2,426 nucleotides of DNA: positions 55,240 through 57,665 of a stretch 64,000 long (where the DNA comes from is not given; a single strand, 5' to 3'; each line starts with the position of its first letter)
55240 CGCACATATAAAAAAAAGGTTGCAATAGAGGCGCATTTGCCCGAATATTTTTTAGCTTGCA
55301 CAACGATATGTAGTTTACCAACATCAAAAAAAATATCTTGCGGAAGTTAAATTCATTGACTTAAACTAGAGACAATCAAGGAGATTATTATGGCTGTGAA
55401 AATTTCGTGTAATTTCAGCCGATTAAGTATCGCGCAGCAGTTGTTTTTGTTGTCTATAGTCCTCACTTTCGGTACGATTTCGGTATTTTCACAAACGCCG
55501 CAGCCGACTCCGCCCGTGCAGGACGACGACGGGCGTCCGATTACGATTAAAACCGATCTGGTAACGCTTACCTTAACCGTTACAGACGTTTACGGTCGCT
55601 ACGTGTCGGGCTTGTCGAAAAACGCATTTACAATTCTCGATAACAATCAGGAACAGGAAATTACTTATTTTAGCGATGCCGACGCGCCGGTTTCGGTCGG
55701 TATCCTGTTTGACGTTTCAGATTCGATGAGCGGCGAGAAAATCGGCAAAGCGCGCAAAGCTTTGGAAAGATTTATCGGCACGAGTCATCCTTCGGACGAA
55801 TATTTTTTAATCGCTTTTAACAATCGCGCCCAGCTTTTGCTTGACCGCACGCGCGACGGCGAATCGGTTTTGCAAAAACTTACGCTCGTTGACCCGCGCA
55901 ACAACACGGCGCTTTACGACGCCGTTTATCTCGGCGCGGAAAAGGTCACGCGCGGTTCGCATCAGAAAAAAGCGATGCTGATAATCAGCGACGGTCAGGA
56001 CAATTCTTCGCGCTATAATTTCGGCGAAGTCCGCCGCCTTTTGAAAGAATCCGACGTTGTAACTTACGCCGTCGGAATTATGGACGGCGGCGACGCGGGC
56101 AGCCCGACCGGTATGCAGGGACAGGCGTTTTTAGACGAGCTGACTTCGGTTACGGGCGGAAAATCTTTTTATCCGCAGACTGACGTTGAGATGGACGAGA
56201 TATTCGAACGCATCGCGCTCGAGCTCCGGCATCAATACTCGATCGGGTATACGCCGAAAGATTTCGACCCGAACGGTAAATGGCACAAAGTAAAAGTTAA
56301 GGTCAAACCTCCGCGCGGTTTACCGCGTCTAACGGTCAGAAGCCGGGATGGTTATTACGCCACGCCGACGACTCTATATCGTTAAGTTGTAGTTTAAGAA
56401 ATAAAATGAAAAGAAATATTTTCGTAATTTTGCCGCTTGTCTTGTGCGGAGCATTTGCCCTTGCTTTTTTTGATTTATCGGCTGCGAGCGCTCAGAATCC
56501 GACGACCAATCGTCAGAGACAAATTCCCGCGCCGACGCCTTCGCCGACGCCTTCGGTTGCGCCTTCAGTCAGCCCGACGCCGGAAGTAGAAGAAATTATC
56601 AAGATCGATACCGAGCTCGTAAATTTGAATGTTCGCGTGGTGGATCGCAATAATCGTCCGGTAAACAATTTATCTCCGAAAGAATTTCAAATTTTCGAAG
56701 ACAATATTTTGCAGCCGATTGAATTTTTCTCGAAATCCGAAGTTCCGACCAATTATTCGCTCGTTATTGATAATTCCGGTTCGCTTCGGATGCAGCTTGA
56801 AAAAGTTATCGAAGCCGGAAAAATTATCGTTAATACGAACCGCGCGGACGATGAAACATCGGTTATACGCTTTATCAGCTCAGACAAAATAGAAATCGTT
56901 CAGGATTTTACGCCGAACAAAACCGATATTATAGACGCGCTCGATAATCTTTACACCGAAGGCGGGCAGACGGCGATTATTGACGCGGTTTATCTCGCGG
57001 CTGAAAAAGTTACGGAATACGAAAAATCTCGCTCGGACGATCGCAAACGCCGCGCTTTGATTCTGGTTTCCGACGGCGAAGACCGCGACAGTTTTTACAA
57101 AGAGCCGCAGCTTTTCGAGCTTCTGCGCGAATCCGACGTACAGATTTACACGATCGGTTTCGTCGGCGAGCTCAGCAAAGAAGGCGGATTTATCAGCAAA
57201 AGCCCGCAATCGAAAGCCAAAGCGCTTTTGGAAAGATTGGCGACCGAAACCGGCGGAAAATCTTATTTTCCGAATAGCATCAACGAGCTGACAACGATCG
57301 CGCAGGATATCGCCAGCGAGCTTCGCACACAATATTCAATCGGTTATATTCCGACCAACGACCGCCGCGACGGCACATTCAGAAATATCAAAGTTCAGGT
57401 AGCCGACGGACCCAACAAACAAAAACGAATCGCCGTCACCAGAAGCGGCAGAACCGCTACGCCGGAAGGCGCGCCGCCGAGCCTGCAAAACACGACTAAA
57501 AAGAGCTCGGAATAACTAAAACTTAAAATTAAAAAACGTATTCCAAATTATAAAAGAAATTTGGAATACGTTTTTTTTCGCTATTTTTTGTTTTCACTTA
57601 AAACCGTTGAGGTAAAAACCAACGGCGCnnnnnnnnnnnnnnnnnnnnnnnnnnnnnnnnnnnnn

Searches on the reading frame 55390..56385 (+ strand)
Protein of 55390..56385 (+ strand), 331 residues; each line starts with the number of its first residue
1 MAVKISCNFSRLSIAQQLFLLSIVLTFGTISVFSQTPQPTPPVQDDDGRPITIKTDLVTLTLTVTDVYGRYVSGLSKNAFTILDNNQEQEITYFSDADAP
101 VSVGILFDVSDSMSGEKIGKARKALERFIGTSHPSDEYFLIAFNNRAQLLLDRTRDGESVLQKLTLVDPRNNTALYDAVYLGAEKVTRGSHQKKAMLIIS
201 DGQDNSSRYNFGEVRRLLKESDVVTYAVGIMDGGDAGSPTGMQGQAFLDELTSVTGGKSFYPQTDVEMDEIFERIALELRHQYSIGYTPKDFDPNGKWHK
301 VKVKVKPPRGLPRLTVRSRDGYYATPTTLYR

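Call 49: search_protein_families(library=pfam, proteins=[window:55390-56385:+], max_evalue=0.0001)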
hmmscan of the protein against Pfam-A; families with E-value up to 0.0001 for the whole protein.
window:55390-56385:+ (331 aa): 2 families
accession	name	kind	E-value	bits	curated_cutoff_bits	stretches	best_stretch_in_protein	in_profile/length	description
PF13519.12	VWA_2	-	1.2e-11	45.6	27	1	105-203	3-107/107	von Willebrand factor type A domain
PF00092.34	VWA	-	1.5e-11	45.3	23.8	1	104-271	3-171/174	von Willebrand factor type A domain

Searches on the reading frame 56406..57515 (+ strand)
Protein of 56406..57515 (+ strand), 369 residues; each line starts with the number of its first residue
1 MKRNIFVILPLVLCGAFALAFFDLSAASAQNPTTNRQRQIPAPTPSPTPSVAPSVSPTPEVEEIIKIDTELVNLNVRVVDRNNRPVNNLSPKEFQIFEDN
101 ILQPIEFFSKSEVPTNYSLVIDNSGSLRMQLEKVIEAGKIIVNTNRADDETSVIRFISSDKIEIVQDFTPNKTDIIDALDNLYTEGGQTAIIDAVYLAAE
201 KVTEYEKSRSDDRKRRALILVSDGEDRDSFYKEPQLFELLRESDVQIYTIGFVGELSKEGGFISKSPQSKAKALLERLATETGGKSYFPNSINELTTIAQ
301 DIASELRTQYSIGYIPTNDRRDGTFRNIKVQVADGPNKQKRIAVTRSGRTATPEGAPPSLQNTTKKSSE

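Call 49: search_protein_families(library=pfam, proteins=[window:56406-57515:+], max_evalue=0.0001)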
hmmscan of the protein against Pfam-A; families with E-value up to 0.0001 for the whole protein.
window:56406-57515:+ (369 aa): 2 families
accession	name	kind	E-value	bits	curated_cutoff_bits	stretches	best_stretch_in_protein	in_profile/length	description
PF00092.34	VWA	-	8.1e-14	52.6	23.8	1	119-299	4-172/174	von Willebrand factor type A domain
PF13519.12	VWA_2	-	4.8e-11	43.7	27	1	119-225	3-107/107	von Willebrand factor type A domain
